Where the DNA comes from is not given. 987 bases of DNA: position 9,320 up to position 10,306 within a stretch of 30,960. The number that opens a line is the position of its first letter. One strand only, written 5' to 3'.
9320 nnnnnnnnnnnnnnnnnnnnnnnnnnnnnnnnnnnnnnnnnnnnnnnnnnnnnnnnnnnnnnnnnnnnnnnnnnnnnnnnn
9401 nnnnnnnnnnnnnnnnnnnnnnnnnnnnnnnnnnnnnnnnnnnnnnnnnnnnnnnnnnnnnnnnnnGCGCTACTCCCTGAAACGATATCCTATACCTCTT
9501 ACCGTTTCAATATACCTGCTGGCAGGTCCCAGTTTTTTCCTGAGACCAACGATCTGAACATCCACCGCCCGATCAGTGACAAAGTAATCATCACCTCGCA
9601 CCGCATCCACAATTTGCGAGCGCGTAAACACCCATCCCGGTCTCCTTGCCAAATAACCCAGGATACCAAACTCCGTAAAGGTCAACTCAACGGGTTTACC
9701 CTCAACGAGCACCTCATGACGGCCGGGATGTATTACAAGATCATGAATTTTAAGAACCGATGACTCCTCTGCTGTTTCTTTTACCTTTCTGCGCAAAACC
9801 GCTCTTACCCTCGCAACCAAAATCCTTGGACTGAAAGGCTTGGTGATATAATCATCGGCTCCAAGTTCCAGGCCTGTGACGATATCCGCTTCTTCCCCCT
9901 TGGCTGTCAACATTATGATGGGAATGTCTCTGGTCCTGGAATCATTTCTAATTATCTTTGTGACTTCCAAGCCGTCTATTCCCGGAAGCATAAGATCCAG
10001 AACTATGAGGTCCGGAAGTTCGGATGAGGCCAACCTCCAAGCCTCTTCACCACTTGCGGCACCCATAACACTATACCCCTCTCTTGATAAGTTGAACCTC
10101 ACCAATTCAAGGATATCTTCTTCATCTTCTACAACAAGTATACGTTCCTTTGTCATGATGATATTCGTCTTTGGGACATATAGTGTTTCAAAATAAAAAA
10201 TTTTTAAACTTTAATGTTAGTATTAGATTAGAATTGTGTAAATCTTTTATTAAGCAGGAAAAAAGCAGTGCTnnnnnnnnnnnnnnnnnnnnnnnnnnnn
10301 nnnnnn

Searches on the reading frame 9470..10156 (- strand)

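Call 19: search_protein_families(library=pfam, proteins=[window:9470-10156:-], max_evalue=0.0001)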
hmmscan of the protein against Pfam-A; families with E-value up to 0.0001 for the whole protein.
window:9470-10156:- (228 aa): 2 families
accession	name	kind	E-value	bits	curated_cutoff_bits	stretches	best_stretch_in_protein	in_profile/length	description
PF00072.30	Response_reg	-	1.2e-31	109.6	30.2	1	6-118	1-111/111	Response regulator receiver domain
PF00486.34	Trans_reg_C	-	7.8e-25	87.2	26.2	1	153-226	1-77/77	Transcriptional regulatory protein, C terminal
